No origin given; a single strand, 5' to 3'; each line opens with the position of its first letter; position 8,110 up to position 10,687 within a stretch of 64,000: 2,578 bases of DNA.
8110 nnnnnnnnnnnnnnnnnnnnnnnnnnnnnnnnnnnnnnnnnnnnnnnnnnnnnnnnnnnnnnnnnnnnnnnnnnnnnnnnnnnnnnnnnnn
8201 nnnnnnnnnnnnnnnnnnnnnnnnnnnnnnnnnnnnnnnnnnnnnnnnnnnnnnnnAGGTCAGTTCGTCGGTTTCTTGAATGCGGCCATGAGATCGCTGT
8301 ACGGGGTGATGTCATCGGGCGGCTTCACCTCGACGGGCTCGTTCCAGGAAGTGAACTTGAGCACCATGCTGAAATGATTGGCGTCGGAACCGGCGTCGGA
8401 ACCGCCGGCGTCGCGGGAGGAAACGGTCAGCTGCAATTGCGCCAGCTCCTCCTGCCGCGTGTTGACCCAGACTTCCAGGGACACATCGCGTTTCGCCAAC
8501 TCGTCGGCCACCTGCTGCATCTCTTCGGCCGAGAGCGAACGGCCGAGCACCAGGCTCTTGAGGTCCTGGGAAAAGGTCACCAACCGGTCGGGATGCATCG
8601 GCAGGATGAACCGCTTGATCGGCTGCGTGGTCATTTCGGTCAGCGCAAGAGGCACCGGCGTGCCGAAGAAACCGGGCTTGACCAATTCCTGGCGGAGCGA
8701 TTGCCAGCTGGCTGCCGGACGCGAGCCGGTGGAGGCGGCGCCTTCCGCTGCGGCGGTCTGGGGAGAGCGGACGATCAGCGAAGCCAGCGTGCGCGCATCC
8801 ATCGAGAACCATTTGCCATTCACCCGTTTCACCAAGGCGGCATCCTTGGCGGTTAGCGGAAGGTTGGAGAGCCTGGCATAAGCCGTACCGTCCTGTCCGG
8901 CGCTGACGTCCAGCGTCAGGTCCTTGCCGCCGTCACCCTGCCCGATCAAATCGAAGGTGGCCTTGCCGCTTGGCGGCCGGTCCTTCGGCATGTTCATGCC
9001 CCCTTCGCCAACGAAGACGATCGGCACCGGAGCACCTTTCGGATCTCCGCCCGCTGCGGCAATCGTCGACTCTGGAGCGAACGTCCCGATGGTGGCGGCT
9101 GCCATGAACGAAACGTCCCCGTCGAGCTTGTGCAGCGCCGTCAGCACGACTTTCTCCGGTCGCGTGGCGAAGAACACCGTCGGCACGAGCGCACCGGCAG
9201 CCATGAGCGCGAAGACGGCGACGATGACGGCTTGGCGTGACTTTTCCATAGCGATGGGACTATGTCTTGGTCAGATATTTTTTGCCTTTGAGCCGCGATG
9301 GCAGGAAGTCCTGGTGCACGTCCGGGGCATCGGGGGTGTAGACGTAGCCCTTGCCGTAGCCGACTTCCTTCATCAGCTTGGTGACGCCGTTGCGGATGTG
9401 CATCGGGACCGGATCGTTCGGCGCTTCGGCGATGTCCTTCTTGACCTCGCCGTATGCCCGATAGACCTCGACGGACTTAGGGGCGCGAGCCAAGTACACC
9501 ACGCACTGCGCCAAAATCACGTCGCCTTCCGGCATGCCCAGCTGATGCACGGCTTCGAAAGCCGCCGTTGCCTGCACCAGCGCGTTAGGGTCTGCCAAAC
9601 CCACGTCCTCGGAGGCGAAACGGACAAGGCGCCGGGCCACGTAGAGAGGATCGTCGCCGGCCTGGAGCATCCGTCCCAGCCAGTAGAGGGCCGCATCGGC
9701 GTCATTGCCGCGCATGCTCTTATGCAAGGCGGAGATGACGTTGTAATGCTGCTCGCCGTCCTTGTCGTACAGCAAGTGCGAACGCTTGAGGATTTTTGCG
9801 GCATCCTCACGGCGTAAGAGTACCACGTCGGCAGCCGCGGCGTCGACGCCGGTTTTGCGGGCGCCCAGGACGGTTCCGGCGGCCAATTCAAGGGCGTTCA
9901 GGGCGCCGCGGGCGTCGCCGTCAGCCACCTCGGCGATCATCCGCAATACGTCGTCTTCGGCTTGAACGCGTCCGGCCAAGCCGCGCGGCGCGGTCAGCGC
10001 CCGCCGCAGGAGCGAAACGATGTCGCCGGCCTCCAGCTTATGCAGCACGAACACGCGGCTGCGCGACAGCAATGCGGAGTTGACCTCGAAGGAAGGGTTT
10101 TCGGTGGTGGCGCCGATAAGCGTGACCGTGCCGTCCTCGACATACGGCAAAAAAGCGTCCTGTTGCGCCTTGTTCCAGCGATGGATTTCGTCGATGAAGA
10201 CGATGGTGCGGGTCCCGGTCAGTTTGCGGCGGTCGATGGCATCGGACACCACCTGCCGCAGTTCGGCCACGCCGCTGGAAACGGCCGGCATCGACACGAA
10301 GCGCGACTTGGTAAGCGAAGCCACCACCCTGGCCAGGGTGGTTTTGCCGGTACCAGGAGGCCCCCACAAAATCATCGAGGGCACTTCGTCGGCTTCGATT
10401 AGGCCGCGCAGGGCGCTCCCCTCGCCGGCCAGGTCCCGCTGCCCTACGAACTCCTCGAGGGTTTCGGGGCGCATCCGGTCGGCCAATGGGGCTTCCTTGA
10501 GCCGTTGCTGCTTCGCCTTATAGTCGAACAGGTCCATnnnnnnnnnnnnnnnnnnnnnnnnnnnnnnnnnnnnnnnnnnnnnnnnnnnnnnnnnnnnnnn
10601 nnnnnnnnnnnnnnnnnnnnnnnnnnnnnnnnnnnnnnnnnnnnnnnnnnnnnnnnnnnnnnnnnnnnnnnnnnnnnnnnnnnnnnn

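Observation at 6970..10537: Two tandem paralogous membrane proteins (one with TSP3-type Ca-binding repeats) translationally coupled into a rarA-X-Y-ftsI-murF operon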

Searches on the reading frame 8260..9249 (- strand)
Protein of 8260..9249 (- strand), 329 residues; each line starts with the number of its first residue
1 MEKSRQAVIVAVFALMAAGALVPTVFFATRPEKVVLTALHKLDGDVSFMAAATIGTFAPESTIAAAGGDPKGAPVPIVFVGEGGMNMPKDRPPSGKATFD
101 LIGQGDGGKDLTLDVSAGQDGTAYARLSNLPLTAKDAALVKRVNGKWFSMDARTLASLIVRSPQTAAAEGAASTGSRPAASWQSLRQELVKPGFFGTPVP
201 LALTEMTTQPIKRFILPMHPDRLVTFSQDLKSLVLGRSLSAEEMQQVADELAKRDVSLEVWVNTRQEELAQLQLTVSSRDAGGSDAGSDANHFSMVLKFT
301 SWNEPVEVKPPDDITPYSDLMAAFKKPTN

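Call 3: search_protein_families(library=pfam, proteins=[window:8260-9249:-], max_evalue=0.1)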
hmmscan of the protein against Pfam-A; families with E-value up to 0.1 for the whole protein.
window:8260-9249:- (329 aa): 2 families
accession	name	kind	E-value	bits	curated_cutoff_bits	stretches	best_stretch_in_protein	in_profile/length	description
PF21086.3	ACT_PSP_2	-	0.0022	18.5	24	1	233-281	6-54/77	ACT domain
PF01136.24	Peptidase_U32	-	0.099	12.3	22.4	0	228-262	59-90/233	Peptidase family U32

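Call 7: find_homologous_proteins(query=window:8260-9249:-)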
Query window:8260-9249:- (329 aa): 10 proteins with E <= 0.001 among 8000 candidates.
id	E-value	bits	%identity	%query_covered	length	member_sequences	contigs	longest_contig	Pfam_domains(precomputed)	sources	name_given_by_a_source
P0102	1.7e-210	716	100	100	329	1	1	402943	-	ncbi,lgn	-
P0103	8.2e-156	536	74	100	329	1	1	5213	-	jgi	jgi:hypothetical protein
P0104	4.6e-137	475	66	99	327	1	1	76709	-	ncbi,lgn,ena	-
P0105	2.4e-128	446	70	85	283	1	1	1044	-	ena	-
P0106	2.4e-71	259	42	95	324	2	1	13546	-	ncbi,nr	ncbi:MAG TPA: hypothetical protein VL500_00710 [Candidatus Eisenbacteria bacterium]|nr:hypothetical 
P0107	1.8e-68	249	40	98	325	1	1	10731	-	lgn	-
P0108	9.1e-66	240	39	95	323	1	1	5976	-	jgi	-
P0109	4.4e-64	235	40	97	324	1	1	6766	-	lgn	-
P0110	5.8e-62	228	37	98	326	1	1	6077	-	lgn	-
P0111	3.4e-61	225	38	98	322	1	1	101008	-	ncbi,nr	ncbi:MAG TPA: hypothetical protein VL426_00440 [Candidatus Binatia bacterium]|nr:hypothetical protei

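Call 17: search_solved_structures(query=A2, max_evalue=10)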
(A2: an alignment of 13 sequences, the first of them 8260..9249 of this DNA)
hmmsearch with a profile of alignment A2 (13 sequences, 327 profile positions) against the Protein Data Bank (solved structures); distinct sequences matched with E-value up to 10: 18.
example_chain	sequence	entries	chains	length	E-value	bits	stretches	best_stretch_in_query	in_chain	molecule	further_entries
9r0t_A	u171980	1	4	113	0.046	16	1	224-281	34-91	NTF0-DIM1_CAV3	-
9r17_A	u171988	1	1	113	0.16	14.2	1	224-289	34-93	NTF0-DIM1-CAV2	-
7tva_A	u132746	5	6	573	0.18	14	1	236-279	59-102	Signal transducer and activator of transcription 5A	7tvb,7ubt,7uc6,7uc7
6mbw_A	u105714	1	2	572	0.19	14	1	237-279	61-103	Signal transducer and activator of transcription 5B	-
6mbz_A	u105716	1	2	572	0.19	14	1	237-279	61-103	Signal transducer and activator of transcription 5B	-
1y1u_A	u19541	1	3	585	0.36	13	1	237-279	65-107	Signal transducer and activator of transcription 5A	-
1jyj_A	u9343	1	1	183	1.6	10.9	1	141-184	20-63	PLASMA RETINOL-BINDING PROTEIN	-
2wq9_A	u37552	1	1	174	1.7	10.8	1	141-184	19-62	RETINOL-BINDING PROTEIN 4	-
2wr6_A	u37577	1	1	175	1.7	10.8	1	141-184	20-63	RETINOL-BINDING PROTEIN 4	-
3bsz_E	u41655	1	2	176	1.8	10.8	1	141-184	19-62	Plasma retinol-binding protein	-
2wqa_E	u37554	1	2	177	1.8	10.8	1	141-184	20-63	RETINOL-BINDING PROTEIN 4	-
1qab_E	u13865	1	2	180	1.8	10.7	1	141-184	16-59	PROTEIN (retinol binding protein)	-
1brp_A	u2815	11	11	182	1.9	10.7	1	141-184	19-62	RETINOL BINDING PROTEIN | PLASMA RETINOL-BINDING PROTEIN PRECURSOR | Retinol-binding protein 4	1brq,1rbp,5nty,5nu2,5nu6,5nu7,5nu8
1jyd_A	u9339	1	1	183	1.9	10.7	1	141-184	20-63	PLASMA RETINOL-BINDING PROTEIN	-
6qba_A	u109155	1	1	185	1.9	10.7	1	141-184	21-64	Retinol-binding protein 4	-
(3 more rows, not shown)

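Call 28: predict_structure(alignment_id=A3)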
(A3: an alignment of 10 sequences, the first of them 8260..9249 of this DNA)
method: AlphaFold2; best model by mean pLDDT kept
length: 329 residues; sequences in the alignment: 10
mean_pLDDT: 68.1   pTM: 0.68
mean pLDDT of the five models: 68.1, 66.2, 63.4, 60.7, 45.6
residues with pLDDT >= 90: 2; 70-90: 181; 50-70: 84; < 50: 62
segments of 3 or more residues with pLDDT < 50: 1-29, 65-67, 160-177, 282-289
pLDDT, mean of each block of 10 residues (from residue 1): 33 36 34 70 73 71 52 65 81 81 64 83 83 70 86 64 41 46 60 73 62 84 79 70 83 83 84 80 46 79 85 85 58
secondary structure, 60 per line:
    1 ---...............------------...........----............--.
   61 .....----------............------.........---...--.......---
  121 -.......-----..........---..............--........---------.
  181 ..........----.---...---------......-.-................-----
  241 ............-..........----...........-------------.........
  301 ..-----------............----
elements in order: H4-18 H31-41 E46-57 H60-65 E76-87 E94-102 E111-117 E122-128 H134-143 E147-151 H152-160 H163-170 H180-190 E199-201 E211-216 H220-235 H241-252 E254-263 E268-278 E292-302 E314-316 H317-325

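Call 32: fold_search(model_id=the predicted structure, library=pdb)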
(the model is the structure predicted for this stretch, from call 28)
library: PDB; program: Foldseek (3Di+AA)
matches with E <= 10: 722; with E <= 0.001: 3
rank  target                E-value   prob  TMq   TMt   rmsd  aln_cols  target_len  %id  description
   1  9tp6_B                7.4e-05  0.97  0.22  0.28  11.7       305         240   11  Structure of LolA3 from Porphyromonas gingivalis (released 2026-02-18)
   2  2v42_A                8.8e-04  1.00  0.34  0.38   7.3       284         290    8  Crystal structure of RseB: a sensor for periplasmic stress response in E. coli (released 2007-08-28)
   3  2p4b_C                9.9e-04  1.00  0.30  0.36   8.1       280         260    6  Crystal structure of E.coli RseB (released 2007-05-22)
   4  3bk5                  1.9e-03  0.80  0.22  0.28  11.3       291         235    8  Crystal structure of putative outer membrane lipoprotein-sorting protein domain from Vibrio parahaemolyticus (released 2008-02-05)
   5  9bd1                  2.5e-03  0.72  0.26  0.12  12.4       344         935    7  beta/alpha1 region of ApoB 100 (released 2024-12-25)
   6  6i7s_G                2.5e-03  0.51  0.21  0.11  16.6       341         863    5  Microsomal triglyceride transfer protein (released 2019-08-21)
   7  6ntr_B                2.6e-03  0.33  0.17  0.20  18.7       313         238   11  Crystal Structure of Beta-barrel-like Protein of Domain of Unknown Function DUF1849 from Brucella abortus (released 2019-02-13)
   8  8qxp                  3.3e-03  0.23  0.14  0.21  20.2       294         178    8  Crystal structure of the outer membrane porin OmpW from Klebsiella pneumoniae (released 2024-01-24)
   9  2x27                  3.3e-03  0.21  0.12  0.18  20.9       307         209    6  Crystal structure of the outer membrane protein OprG from Pseudomonas aeruginosa (released 2010-12-15)
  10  3e4y                  3.7e-03  0.25  0.16  0.17  20.7       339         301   11  Crystal structure of a 33kDa catalase-related protein from Mycobacterium avium subsp. paratuberculosis. I2(1)2(1)2(1) cr (released 2009-08-18)
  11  6i7s_H                3.9e-03  0.44  0.21  0.10  16.3       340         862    5  Microsomal triglyceride transfer protein (released 2019-08-21)
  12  6ntr_C                5.9e-03  0.30  0.19  0.23  18.3       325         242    8  Crystal Structure of Beta-barrel-like Protein of Domain of Unknown Function DUF1849 from Brucella abortus (released 2019-02-13)
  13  2fr2                  7.4e-03  0.75  0.22  0.36  12.4       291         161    9  Crystal Structure of Rv2717c from M. tuberculosis (released 2006-01-31)
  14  2f1t_A                8.3e-03  0.18  0.14  0.21  21.1       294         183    7  Outer membrane protein OmpW (released 2006-01-24)
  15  9bd8_A                1.1e-02  0.57  0.25  0.20  11.4       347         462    5  ApoB 100 beta barrel bound to LDLR beta propeller (released 2024-12-25)
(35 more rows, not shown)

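Call 34: search_protein_families(library=ncbifam, proteins=[window:8260-9249:-], max_evalue=0.1)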
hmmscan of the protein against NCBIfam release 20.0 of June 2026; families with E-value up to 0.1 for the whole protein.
window:8260-9249:- (329 aa): 1 family
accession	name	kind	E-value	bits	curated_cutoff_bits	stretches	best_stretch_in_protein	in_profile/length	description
NF053532.1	lipo_SCO4651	subfamily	0.0011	18.7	65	1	240-311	206-269/277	SCO4651 family lipoprotein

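Call 67: search_protein_representatives(alignment_id=A6)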
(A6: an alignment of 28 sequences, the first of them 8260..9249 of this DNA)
Query: 28 sequences, 339 profile positions. Proteins with E-value up to 0.001 (for the whole library): 3904; up to 1e-10: 1982; up to 1e-30: 149. The best 150 are listed.
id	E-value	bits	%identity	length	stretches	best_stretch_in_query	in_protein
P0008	1.6e-106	372.4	-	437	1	1-339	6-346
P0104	5.1e-106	370.7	-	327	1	5-322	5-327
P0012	1.4e-98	346.3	-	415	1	1-336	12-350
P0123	3.3e-94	331.9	-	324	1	3-321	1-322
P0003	1.1e-86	307.1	-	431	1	1-338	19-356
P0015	2.6e-85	302.7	-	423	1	9-335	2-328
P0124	1.3e-84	300.3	-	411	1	1-332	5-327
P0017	2.7e-84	299.3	-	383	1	2-335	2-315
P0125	2.0e-82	293.2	-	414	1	1-333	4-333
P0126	2.1e-79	283.3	-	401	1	1-339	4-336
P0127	2.5e-79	283.0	-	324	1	4-313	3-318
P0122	4.1e-76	272.4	-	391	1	2-339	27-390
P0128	5.0e-76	272.1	-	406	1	1-337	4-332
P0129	1.4e-75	270.6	-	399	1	1-331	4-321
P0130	6.3e-73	262.0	-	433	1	1-329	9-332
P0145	8.4e-56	205.6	-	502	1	1-317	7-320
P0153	8.0e-44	166.3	-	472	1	4-322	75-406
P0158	1.1e-41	159.3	-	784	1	12-318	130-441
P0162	4.9e-40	153.8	-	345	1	5-313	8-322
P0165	3.5e-38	147.7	-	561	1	7-325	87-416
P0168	1.7e-37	145.5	-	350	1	11-319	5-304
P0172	1.6e-36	142.3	-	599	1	13-322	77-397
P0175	6.5e-36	140.2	-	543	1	8-322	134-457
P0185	7.4e-35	136.8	-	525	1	7-334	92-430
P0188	1.2e-34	136.0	-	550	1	6-321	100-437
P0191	2.6e-34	135.0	-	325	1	11-311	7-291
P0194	3.5e-34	134.6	-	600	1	7-322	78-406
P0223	8.3e-33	130.0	-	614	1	9-321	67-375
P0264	1.3e-30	122.8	-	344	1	9-320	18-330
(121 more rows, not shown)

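Call 68: list_cluster_members(proteins=[P0145, P0153, P0158, P0165, P0172, P0162, P0168, P0191, P0223, P0264])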
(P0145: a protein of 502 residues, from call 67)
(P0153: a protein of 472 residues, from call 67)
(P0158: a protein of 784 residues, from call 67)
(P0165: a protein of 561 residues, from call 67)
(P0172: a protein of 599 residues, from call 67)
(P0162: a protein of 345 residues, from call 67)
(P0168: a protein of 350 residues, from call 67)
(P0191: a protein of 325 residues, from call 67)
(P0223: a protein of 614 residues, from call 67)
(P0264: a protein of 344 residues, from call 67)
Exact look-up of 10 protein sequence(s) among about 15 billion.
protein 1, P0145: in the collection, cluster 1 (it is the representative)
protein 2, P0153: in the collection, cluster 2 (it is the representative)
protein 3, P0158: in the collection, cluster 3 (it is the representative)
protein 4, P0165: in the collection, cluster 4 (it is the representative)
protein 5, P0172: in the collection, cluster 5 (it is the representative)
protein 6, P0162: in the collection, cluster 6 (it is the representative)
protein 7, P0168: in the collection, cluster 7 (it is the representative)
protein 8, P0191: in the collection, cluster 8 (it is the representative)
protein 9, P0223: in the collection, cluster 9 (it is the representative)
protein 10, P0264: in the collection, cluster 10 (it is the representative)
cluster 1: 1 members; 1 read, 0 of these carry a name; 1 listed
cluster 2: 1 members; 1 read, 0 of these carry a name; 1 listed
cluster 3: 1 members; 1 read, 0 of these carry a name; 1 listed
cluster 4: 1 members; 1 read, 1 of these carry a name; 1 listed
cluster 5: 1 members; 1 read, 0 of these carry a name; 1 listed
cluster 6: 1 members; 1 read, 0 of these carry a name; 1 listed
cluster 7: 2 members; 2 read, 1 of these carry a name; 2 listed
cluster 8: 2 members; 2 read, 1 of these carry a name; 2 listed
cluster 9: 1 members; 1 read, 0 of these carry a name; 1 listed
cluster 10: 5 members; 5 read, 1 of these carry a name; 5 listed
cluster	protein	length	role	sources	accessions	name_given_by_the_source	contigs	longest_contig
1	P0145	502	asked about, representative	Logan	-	-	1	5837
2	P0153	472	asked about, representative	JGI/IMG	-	-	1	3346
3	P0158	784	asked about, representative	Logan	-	-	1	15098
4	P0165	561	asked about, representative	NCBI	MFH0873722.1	MAG: hypothetical protein V1846_02670 [Candidatus Komeilibacteria bacterium]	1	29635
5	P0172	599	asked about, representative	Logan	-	-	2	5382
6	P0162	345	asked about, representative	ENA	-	-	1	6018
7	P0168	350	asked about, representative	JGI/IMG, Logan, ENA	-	hypothetical protein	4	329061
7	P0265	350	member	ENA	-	-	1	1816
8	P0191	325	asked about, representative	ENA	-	-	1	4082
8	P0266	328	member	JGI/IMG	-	outer membrane lipoprotein-sorting protein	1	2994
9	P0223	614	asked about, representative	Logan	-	-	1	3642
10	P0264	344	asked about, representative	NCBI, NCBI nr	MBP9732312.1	MAG: hypothetical protein KBD29_02545 [Candidatus Magasanikbacteria bacterium] | hypothetical protein [Candidatus Magasanikbacteria bacterium]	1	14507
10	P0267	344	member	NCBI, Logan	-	-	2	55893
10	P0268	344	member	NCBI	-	-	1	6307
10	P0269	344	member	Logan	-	-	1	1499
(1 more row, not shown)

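Call 69: search_protein_families(library=pfam, proteins=[P0145, P0153, P0158, P0165, P0172, P0175, P0185, P0188, P0223, P0194], max_evalue=0.01)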
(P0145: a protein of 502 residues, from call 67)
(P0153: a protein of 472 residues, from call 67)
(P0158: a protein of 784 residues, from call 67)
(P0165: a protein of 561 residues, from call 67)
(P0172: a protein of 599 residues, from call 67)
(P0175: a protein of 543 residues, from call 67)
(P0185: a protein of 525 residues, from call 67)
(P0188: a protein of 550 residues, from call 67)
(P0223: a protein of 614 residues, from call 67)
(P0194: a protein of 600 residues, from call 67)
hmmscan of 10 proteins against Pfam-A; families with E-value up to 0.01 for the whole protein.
P0145 (502 aa): 1 family
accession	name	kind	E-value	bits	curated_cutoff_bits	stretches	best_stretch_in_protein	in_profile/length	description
PF18895.5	T4SS_pilin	-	4.8e-07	30.2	26.6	1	427-495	7-71/71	Type IV secretion system pilin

P0153 (472 aa): 2 families
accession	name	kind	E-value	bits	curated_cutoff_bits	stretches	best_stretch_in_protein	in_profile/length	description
PF18884.5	TSP3_bac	-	1.5e-11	44.3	25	2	425-446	1-22/22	Bacterial TSP3 repeat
PF20316.5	DUF6612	-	0.0067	16.5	23.7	0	220-392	84-233/237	Family of unknown function (DUF6612)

P0158 (784 aa): 4 families
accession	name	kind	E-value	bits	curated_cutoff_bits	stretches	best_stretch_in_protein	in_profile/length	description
PF08334.16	T2SSG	-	6.1e-07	29.9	21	1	670-748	16-85/108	Type II secretion system (T2SS), protein G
PF18884.5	TSP3_bac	-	1e-06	28.9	25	2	479-498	1-20/22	Bacterial TSP3 repeat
PF16732.10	ComP_DUS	-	0.0016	19.7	27.3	0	671-741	18-60/87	Type IV minor pilin ComP, DNA uptake sequence receptor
PF13163.11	DUF3999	-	0.0079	15.9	30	0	98-139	381-422/424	Protein of unknown function (DUF3999)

P0165 (561 aa): 0 families

P0172 (599 aa): 1 family
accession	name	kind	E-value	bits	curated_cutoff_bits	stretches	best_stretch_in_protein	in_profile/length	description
PF18884.5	TSP3_bac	-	7.3e-10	39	25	2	424-445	1-22/22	Bacterial TSP3 repeat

P0175 (543 aa): 2 families
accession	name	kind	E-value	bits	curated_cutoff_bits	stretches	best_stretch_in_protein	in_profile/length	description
PF18884.5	TSP3_bac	-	1.1e-13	51.2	25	2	495-516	1-22/22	Bacterial TSP3 repeat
PF12389.13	Peptidase_M73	-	0.00097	19.5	22.5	1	133-155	10-32/196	Camelysin metallo-endopeptidase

P0185 (525 aa): 1 family
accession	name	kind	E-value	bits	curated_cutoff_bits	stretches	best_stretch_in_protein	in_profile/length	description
PF08334.16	T2SSG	-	0.0059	17.1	21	0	427-468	8-52/108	Type II secretion system (T2SS), protein G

P0188 (550 aa): 0 families

P0223 (614 aa): 1 family
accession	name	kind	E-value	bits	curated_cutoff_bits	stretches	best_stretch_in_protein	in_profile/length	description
PF18884.5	TSP3_bac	-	7.1e-13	48.6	25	2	415-436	1-21/22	Bacterial TSP3 repeat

P0194 (600 aa): 1 family
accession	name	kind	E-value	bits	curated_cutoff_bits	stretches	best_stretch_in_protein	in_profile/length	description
PF18884.5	TSP3_bac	-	6.9e-07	29.4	25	1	419-440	1-22/22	Bacterial TSP3 repeat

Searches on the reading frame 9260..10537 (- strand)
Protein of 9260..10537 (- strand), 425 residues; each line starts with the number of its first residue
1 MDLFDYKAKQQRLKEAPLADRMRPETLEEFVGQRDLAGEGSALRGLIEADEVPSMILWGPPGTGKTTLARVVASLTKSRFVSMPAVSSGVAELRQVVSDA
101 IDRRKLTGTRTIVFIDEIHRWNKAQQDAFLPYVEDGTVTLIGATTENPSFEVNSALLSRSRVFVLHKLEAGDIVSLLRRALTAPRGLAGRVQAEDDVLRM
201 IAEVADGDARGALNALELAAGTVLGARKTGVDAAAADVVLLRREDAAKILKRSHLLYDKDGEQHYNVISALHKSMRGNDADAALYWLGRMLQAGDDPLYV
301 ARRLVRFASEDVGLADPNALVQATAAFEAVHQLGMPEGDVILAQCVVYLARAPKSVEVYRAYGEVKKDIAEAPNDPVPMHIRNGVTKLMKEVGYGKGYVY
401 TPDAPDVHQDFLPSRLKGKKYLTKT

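Call 3: search_protein_families(library=pfam, proteins=[window:9260-10537:-], max_evalue=0.1)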
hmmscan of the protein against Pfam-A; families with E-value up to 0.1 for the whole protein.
window:9260-10537:- (425 aa): 32 families (the best 25 are shown)
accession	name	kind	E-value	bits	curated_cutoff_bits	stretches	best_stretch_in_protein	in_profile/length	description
PF12002.13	MgsA_C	-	4.3e-56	189.8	27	1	277-423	1-149/167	MgsA AAA+ ATPase C terminal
PF16193.11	AAA_assoc_2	-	2.7e-24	85.7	34.3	1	190-276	4-81/81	AAA C-terminal domain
PF00004.35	AAA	-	1.1e-16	62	21.2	1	55-162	1-125/131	ATPase family associated with various cellular activities (AAA)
PF05496.18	RuvB_N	-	5.5e-13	49.4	27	1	22-141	1-116/159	Holliday junction DNA helicase RuvB P-loop domain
PF07728.20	AAA_5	-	2.6e-08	34.4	22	1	55-146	2-103/139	AAA domain (dynein-related subfamily)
PF13191.12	AAA_16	-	1.7e-07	32.3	32.6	1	48-80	17-55/167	AAA ATPase domain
PF13401.12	AAA_22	-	2.4e-05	25.1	27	1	54-127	7-84/130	AAA domain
PF13173.12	AAA_14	-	5.1e-05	23.7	27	1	55-169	5-124/129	AAA domain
PF07724.20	AAA_2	-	0.0001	22.8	27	1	52-139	3-105/166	AAA domain (Cdc48 subfamily)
PF00158.32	Sigma54_activat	-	0.00028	21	20.2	0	111-147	95-131/168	Sigma-54 interaction domain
PF13604.12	AAA_30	-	0.0003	21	27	1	55-149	21-130/191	AAA domain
PF01078.27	Mg_chelatase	-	0.00035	20.5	20.3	1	54-75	24-45/207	Magnesium chelatase, subunit ChlI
PF07726.17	AAA_3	-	0.0027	18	27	1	55-147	2-100/131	ATPase family associated with various cellular activities (AAA)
PF05673.19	DUF815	-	0.0045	16.6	23.8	1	10-119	13-117/249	Protein of unknown function (DUF815)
PF13245.12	AAA_19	-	0.0052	17.4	25.1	0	53-77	12-36/134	AAA domain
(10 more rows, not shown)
